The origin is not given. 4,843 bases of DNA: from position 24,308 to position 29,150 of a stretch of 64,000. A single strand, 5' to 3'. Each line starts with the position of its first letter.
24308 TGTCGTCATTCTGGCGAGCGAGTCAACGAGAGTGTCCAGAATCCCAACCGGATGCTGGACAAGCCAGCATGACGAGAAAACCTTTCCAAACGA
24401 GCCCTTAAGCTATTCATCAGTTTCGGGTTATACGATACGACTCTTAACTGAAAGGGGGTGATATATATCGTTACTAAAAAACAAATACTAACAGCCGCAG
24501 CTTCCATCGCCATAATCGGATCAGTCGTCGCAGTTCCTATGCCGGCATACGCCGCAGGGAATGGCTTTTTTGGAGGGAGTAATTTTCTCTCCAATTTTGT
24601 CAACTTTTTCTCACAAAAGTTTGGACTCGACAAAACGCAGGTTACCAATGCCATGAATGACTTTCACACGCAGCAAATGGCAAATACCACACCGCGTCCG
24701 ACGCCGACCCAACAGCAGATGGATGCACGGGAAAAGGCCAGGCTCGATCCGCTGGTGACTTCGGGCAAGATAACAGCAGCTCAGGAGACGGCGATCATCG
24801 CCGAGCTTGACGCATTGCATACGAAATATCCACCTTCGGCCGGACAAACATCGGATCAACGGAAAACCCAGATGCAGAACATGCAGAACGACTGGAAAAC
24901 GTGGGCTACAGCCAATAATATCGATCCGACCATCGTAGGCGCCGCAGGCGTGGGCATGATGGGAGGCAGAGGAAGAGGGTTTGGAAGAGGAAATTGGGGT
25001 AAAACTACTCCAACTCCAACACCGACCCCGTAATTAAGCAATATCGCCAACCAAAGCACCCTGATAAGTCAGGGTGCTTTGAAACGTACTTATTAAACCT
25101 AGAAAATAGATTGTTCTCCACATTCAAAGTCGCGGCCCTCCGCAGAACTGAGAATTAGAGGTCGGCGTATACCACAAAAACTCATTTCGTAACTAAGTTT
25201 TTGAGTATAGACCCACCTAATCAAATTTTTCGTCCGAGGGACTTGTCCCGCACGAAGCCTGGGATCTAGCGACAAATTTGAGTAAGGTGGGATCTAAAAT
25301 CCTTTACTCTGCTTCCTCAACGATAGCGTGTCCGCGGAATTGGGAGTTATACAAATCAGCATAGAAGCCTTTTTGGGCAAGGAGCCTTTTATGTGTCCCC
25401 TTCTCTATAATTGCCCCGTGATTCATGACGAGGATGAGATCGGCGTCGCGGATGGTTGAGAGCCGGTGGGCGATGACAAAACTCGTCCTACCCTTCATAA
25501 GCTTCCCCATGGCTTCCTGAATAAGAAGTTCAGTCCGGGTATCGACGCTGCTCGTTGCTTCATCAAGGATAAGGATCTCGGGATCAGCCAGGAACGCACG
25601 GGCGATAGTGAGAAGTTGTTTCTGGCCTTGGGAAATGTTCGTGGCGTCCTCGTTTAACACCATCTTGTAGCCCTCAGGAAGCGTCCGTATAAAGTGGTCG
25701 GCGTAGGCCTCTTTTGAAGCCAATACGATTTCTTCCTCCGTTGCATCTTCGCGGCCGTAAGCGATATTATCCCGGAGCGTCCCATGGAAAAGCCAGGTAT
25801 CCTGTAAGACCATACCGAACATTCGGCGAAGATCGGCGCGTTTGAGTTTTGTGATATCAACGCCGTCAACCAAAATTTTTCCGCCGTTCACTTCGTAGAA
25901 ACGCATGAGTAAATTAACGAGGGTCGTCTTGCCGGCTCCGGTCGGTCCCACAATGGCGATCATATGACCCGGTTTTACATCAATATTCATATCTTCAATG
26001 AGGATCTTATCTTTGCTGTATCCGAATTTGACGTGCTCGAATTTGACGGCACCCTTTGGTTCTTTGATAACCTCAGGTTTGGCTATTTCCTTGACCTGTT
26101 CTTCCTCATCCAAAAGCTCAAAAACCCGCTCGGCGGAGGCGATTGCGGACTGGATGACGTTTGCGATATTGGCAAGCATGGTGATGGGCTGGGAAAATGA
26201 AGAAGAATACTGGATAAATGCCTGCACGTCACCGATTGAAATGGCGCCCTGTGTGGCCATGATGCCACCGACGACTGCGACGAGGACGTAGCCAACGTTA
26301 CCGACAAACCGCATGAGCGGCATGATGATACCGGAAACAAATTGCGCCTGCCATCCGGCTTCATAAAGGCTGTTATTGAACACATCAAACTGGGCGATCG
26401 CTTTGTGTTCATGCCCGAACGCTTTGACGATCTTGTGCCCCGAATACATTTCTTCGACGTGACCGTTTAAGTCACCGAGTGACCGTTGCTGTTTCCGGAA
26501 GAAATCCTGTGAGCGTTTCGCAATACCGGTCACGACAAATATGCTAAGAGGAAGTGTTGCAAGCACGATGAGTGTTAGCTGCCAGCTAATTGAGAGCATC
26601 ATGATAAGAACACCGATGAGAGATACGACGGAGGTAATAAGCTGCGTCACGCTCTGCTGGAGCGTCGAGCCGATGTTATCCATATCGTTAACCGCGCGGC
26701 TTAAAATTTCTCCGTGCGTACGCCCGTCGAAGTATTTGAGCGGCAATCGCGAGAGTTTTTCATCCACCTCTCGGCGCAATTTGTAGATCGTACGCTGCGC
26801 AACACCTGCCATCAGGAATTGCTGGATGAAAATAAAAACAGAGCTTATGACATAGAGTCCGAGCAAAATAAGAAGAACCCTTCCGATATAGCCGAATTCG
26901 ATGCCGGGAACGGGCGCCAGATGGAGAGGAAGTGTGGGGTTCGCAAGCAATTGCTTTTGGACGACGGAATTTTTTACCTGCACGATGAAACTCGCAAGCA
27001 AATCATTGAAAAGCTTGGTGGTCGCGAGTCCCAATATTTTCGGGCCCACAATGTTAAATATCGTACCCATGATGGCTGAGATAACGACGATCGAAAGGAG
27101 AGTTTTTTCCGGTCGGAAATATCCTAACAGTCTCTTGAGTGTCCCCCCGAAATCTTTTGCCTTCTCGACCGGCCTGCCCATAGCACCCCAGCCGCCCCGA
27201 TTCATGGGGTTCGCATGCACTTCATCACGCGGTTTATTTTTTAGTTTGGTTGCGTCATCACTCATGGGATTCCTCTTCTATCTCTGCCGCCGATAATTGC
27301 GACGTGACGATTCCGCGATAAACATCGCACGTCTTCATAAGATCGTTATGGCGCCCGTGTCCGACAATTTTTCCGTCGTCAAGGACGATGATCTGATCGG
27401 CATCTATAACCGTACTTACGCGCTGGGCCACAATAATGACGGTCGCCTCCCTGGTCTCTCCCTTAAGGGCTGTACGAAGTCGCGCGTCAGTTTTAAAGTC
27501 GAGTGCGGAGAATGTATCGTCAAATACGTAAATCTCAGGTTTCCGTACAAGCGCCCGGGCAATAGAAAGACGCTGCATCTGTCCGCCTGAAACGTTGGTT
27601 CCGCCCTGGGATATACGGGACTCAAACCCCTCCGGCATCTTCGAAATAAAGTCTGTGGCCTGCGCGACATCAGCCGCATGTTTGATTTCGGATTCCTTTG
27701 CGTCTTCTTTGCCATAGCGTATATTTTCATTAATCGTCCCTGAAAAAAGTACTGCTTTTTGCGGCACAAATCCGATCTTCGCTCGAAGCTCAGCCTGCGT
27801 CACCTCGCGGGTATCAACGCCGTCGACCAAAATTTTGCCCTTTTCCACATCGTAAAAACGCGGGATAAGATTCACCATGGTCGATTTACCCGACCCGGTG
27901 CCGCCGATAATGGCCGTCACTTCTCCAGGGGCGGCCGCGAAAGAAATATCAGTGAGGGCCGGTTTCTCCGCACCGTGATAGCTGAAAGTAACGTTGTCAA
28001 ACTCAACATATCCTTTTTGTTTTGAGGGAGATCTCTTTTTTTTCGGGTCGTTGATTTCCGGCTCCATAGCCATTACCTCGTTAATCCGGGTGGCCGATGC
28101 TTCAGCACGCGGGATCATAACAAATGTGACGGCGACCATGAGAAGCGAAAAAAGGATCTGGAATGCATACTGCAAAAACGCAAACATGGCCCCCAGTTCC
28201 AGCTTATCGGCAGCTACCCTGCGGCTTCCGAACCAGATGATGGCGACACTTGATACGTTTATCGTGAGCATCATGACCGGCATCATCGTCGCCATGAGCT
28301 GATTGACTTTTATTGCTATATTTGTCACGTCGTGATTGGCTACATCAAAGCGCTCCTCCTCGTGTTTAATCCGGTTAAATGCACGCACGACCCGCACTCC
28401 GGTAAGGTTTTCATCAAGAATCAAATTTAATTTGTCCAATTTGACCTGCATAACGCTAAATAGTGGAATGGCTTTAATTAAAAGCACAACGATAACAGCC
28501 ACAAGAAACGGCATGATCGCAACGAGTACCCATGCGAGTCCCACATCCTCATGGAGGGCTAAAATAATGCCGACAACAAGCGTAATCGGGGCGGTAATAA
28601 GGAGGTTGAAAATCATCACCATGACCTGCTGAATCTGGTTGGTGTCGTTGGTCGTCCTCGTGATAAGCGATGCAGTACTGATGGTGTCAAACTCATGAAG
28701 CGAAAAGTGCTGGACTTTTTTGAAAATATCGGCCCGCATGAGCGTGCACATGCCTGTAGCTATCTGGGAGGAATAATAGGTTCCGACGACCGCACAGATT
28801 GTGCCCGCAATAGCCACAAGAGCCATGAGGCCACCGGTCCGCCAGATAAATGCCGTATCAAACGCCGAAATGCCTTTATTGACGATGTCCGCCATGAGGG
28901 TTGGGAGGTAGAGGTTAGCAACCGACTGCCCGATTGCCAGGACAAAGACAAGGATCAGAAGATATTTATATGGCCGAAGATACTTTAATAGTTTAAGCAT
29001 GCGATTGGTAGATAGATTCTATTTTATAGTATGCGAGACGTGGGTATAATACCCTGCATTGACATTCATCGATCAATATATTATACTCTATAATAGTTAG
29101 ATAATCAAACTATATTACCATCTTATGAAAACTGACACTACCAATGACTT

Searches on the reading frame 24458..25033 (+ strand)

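Call 40: search_protein_families(library=padloc, proteins=[window:24458-25033:+], max_evalue=0.1)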
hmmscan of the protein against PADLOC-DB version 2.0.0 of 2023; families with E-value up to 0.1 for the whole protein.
window:24458-25033:+ (191 aa): 1 family
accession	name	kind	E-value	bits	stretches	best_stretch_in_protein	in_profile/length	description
PDLC00601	ZorA1|ZorA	-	0.022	11.4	1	58-151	428-521/699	MotA/ExbB/TolQ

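Call 41: search_protein_families(library=pfam, proteins=[window:24458-25033:+], max_evalue=0.001)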
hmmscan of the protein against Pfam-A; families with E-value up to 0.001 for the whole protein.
window:24458-25033:+ (191 aa): 0 families

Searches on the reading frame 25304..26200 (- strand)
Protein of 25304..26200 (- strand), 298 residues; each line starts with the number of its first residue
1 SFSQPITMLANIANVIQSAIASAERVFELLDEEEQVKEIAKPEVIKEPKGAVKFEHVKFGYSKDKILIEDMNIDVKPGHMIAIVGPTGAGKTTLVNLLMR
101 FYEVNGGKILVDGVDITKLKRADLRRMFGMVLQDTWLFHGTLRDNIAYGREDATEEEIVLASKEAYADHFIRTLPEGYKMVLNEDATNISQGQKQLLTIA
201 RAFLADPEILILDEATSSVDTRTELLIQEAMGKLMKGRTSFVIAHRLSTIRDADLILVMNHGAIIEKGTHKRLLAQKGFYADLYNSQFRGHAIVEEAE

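Call 79: find_related_loci(query=window:25304-26200:-, collection=metagenome_contigs, flank=10000)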
Query window:25304-26200:- (298 aa) in metagenome_contigs; peptide patterns used: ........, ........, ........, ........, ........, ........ (x = any residue, [..] = any of these).
600 stretches matched a pattern (row limit reached: there are more); 572 encode a relative of the query (tblastn E <= 1e-3); the best 80 are kept; 80 distinct loci.
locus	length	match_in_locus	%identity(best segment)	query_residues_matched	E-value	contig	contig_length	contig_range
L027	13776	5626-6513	88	2-297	1e-178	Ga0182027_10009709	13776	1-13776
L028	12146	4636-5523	82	2-297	3e-166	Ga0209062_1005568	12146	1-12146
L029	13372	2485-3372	78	2-297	1e-160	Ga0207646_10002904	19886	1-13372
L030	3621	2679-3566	79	2-297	6e-167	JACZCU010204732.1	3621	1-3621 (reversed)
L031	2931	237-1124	78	2-297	5e-168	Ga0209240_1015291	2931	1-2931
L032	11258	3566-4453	79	2-297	4e-159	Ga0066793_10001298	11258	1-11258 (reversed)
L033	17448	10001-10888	79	2-297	1e-158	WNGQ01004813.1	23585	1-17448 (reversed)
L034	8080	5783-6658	77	2-293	3e-154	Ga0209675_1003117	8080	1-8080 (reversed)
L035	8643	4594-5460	77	2-290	1e-153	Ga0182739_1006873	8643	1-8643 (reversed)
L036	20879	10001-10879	80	2-294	2e-151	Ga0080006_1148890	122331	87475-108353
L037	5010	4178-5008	80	2-278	6e-152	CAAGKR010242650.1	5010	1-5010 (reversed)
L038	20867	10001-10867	75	2-290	3e-149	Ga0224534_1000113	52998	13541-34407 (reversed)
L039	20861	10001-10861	76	2-288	7e-149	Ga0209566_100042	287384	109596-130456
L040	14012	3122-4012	73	1-297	9e-146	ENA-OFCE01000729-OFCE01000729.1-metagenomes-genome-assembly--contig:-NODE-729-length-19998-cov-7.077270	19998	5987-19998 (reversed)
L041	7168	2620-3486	73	2-290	1e-145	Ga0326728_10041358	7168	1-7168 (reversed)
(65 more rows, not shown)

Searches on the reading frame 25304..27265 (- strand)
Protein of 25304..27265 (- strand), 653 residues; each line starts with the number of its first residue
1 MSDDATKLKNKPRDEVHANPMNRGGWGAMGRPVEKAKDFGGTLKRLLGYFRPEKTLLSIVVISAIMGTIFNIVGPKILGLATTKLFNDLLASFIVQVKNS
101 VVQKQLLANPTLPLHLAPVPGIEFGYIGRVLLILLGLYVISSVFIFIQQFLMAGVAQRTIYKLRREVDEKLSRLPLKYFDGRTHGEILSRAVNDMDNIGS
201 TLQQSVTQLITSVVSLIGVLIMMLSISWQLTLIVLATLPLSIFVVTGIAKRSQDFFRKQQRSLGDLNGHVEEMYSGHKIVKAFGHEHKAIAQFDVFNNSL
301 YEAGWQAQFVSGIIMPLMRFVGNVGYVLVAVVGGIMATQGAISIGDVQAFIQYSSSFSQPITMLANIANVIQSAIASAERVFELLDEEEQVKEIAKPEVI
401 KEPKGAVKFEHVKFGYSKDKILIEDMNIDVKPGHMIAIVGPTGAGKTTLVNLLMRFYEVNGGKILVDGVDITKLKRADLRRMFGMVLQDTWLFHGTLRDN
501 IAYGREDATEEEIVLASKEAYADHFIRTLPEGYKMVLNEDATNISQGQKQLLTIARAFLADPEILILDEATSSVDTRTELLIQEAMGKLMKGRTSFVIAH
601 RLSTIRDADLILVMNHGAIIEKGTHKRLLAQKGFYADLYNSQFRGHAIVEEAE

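Call 41: search_protein_families(library=pfam, proteins=[window:25304-27265:-], max_evalue=0.001)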
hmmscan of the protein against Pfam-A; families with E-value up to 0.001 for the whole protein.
window:25304-27265:- (653 aa): 4 families
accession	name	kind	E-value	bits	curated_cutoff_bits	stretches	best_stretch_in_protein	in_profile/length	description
PF00664.28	ABC_membrane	-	2.7e-57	195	28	1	58-360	2-273/274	ABC transporter transmembrane region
PF00005.33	ABC_tran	-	5.1e-30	105.3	25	1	424-572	2-137/137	ABC transporter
PF13401.12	AAA_22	-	6.8e-05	23.6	27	1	434-570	6-93/130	AAA domain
PF13304.12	AAA_21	-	0.00041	21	27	0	538-591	232-288/304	AAA domain, putative AbiEii toxin, Type IV TA system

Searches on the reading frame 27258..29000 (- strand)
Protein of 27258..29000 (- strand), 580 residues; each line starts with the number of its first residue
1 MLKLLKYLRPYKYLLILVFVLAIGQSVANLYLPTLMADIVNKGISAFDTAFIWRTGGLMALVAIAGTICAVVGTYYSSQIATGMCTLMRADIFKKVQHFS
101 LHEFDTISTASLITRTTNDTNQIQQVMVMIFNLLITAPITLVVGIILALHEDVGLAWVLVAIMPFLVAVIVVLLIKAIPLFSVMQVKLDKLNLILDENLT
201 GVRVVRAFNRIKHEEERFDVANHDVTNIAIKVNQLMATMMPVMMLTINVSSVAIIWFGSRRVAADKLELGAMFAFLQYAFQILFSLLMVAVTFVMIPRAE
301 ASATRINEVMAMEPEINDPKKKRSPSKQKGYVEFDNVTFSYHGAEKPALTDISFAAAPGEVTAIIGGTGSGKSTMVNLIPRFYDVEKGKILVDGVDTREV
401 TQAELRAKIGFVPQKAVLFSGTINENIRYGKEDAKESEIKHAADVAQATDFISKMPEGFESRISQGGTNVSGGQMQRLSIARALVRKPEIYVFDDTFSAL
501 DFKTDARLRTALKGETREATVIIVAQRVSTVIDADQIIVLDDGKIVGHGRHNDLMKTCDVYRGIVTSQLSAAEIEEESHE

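Call 41: search_protein_families(library=pfam, proteins=[window:27258-29000:-], max_evalue=0.001)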
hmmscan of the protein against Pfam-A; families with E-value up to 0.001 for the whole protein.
window:27258-29000:- (580 aa): 4 families
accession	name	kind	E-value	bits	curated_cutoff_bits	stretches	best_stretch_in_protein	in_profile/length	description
PF00664.28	ABC_membrane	-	6.3e-44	151.1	28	1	15-285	1-273/274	ABC transporter transmembrane region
PF00005.33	ABC_tran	-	3.2e-29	102.7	25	1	349-497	1-136/137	ABC transporter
PF02463.25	SMC_N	-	1.7e-06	28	40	1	360-538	25-209/220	RecF/RecN/SMC N terminal domain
PF09818.15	ABC_ATPase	-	0.0008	18.9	23.2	0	446-532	135-219/283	P-loop domain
